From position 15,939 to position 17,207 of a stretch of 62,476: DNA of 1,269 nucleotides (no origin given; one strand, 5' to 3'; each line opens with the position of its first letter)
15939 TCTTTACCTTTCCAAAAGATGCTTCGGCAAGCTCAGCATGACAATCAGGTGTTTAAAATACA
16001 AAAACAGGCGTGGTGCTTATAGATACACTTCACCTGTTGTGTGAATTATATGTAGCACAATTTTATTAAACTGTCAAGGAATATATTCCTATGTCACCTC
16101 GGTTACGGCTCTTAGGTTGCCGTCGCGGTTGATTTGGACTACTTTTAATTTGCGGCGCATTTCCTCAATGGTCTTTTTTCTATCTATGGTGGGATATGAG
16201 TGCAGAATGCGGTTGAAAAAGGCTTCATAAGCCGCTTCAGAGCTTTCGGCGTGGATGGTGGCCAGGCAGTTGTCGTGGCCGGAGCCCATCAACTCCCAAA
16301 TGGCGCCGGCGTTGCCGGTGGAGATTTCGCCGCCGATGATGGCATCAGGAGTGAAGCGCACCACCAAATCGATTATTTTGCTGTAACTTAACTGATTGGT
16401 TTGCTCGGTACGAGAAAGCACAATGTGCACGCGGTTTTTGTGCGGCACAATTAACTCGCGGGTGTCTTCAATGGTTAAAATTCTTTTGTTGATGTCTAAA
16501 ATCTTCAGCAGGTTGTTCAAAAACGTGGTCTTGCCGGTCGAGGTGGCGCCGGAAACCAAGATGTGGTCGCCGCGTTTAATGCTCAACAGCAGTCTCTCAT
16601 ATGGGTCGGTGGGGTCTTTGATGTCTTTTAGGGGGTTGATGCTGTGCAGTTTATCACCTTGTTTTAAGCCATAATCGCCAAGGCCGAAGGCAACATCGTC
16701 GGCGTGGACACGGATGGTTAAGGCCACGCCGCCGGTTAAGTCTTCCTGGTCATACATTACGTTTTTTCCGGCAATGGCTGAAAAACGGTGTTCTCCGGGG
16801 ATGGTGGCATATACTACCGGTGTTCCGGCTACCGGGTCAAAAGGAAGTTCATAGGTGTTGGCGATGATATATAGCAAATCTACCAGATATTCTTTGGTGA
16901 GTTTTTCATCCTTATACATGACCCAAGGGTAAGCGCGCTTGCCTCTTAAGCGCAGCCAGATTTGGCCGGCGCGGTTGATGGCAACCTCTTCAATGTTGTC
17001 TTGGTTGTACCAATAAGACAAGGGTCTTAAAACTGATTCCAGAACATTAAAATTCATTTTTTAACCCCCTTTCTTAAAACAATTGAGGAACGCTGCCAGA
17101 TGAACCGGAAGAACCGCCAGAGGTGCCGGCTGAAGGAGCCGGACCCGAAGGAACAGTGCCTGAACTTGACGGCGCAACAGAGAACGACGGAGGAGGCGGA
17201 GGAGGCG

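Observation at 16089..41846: A 25.8-kb single-operon T4SS with rvh-type hallmarks plus many non-canonical additions, and no coupling protein or relaxase in view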

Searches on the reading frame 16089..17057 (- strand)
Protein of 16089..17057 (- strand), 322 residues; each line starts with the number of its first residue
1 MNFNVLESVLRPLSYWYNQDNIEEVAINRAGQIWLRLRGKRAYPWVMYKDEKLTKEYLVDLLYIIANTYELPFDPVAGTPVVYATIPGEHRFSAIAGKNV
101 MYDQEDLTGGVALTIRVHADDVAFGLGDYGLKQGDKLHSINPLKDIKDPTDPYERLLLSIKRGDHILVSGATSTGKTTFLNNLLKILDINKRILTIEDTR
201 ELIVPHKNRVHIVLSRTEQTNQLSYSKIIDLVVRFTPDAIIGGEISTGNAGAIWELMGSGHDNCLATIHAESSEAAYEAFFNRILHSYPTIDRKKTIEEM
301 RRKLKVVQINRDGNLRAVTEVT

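Call 3: search_protein_families(library=pfam, proteins=[window:16089-17057:-], max_evalue=0.01)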
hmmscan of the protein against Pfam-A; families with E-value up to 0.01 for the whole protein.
window:16089-17057:- (322 aa): 6 families
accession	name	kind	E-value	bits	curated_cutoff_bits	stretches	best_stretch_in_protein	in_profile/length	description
PF00437.27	T2SSE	-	3.4e-21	75.7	24.9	1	165-276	144-251/370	Type II/IV secretion system protein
PF01580.24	FtsK_SpoIIIE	-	0.00028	20.8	24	1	161-184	36-60/221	FtsK/SpoIIIE family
PF12775.13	AAA_7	-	0.0023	17.9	25.8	0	158-191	28-61/181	P-loop containing dynein motor region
PF13191.12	AAA_16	-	0.0048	17.8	32.6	1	160-197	19-57/167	AAA ATPase domain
PF00270.35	DEAD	-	0.0052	17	26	1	159-216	10-71/167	DEAD/DEAH box helicase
PF02367.23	TsaE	-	0.0081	16.5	26.6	0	155-193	13-51/128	Threonylcarbamoyl adenosine biosynthesis protein TsaE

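Call 7: search_protein_families(library=ncbifam, proteins=[window:16089-17057:-], max_evalue=0.01)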
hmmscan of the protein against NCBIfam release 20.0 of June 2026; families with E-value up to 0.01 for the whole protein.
window:16089-17057:- (322 aa): 22 families
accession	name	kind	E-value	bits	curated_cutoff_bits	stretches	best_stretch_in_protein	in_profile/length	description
TIGR02788.1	VirB11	equivalog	1.7e-40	139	249.95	1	16-321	1-306/308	P-type DNA transfer ATPase VirB11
NF010475.0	PRK13900.1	equivalog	1.1e-33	116.7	389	1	2-320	4-321/333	type IV secretion system ATPase VirB11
NF010425.0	PRK13851.1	equivalog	5.3e-24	84.7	461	1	6-285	7-285/344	type IV secretion system protein VirB11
TIGR02782.1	TrbB_P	equivalog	2.1e-21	76.5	304.55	1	157-321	130-290/303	P-type conjugative transfer ATPase TrbB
TIGR03819.1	heli_sec_ATPase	hypoth_equivalog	6.6e-19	68.3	373.15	1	161-274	176-291/340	TadA family conjugal transfer-associated ATPase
NF058587.1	archaellum_moto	equivalog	1.8e-18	66.6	550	1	156-272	268-385/527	archaellum flagellar ATPase motor FlaI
NF053672.1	bindosome_BasE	exception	1.7e-14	53.5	1000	1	167-272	274-380/512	bindosome assembly system ATPase subunit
NF010469.0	PRK13894.1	subfamily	7.7e-14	51.7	508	1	157-321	143-304/320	conjugal transfer ATPase TrbB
NF010407.0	PRK13833.1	subfamily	7.5e-13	48.6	499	1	164-320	145-296/323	conjugal transfer protein TrbB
NF041000.1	ATPase_ComGA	equivalog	1.5e-12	47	300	1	165-278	130-240/267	competence type IV pilus ATPase ComGA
TIGR01420.1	pilT_fam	subfamily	1.9e-11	43.8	319.1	1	165-305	124-260/343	PilT/PilU family type 4a pilus ATPase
TIGR02525.1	plasmid_TraJ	equivalog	2.8e-07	29.8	368.3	1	166-307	152-292/372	plasmid transfer ATPase TraJ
TIGR02533.1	type_II_gspE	equivalog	3.1e-06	26.2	630.25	1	165-276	245-352/486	type II secretion system ATPase GspE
NF053534.1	T4PilAsmATPsTfpB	equivalog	3.2e-06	25.8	850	1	165-250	338-419/584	type IV pilus assembly ATPase TfpB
NF007755.0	PRK10436.1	equivalog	6.4e-06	25.1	617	1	165-273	221-325/465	type II secretion system protein GspE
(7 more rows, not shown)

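Call 28: find_homologous_proteins(query=window:16089-17057:-, max_evalue=0.00001)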
Query window:16089-17057:- (322 aa): 1742 proteins with E <= 0.00001 among 3797 candidates; the best 120 are listed.
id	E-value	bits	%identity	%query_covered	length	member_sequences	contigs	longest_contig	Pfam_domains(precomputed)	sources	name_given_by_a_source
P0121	5.1e-213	724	100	100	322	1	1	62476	PF00437.27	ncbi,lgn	-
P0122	4.2e-200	681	93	100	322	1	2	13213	PF00437.27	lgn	-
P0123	2.1e-195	666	90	100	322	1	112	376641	PF00437.27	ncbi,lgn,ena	-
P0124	2.8e-195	666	90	100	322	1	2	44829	PF00437.27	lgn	-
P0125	2.9e-195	666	90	100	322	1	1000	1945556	PF00437.27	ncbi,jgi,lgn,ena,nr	ncbi:MAG: ATPase, T2SS/T4P/T4SS family [Alphaproteobacteria bacterium]|jgi:type II secretion system 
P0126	3.7e-195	665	90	100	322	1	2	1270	PF00437.27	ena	-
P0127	4.0e-195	665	89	100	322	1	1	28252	PF00437.27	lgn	-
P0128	5.6e-195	665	89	100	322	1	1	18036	PF00437.27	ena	-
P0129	7.1e-195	664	89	100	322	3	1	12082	PF00437.27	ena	-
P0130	7.3e-195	664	90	100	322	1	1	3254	PF00437.27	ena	-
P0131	7.5e-195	664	89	100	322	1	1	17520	PF00437.27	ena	-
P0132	7.5e-195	664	89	100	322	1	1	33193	PF00437.27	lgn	-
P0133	7.6e-195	664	89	100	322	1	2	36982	PF00437.27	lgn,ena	-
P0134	7.8e-195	664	91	100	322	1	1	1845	PF00437.27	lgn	-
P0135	8.0e-195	664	91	100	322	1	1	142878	PF00437.27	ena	-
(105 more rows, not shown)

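Call 29: find_encoding_contigs(protein=P0125, flank=10000, max_places=5)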
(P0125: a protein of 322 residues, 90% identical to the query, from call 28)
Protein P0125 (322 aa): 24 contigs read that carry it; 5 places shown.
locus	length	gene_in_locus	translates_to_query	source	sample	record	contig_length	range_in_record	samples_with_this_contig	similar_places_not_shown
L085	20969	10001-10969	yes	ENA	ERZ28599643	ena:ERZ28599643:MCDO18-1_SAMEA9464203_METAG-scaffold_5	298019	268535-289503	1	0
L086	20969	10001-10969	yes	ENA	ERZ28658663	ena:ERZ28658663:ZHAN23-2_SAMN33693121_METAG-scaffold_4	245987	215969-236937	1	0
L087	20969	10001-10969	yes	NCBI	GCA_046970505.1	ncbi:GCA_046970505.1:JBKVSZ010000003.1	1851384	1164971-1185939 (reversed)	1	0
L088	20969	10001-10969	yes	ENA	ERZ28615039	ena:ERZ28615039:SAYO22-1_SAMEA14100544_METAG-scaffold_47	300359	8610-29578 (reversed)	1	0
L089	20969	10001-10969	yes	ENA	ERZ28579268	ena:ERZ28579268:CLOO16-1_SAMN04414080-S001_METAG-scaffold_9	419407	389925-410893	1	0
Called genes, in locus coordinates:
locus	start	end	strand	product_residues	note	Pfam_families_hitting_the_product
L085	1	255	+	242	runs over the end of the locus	PF04335:VirB8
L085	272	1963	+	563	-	PF03524:CagX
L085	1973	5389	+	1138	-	-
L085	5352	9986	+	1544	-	PF12396:DUF3659 (faint), PF21785:Bflower_2, PF21784:Bflower (weak), PF03743:TrbI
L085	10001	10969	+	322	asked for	PF00437:T2SSE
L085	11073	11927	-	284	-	-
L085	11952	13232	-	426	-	-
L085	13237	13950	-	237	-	-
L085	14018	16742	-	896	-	-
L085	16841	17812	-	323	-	PF01381:HTH_3, PF04545:Sigma70_r4 (faint), PF12844:HTH_19 (weak), PF13413:HTH_25 (faint), PF13560:HTH_31, PF12844:HTH_19 (weak), PF13560:HTH_31, PF01381:HTH_3, +1 more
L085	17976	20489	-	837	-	PF04610:TrbL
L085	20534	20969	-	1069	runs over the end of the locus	PF01551:Peptidase_M23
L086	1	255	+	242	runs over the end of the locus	PF04335:VirB8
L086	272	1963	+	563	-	PF03524:CagX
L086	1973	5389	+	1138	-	-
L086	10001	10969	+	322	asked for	PF00437:T2SSE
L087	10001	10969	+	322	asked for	PF00437:T2SSE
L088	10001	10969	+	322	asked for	PF00437:T2SSE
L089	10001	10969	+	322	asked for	PF00437:T2SSE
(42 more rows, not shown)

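Call 48: search_protein_families(library=pfam, proteins=[L085:11073-11927:-, L085:11952-13232:-, L085:13237-13950:-], max_evalue=0.01)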
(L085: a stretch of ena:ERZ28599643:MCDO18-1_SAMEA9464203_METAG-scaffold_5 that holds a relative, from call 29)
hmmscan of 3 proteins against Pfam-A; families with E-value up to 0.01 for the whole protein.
L085:11073-11927:- (284 aa): 0 families

L085:11952-13232:- (426 aa): 0 families

L085:13237-13950:- (237 aa): 0 families

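Call 92: search_protein_families(library=pfam, proteins=[L085:272-1963:+], max_evalue=0.01)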
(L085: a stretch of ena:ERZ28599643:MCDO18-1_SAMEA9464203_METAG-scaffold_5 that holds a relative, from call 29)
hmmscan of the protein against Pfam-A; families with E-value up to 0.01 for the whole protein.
L085:272-1963:+ (563 aa): 2 families
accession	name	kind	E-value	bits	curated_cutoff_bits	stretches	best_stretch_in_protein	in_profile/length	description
PF03524.21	CagX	-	1.7e-10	41.5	34.2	1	80-327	4-196/198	Conjugal transfer protein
PF05036.18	SPOR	-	0.00081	20.1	21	1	482-561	6-76/76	SPOR domain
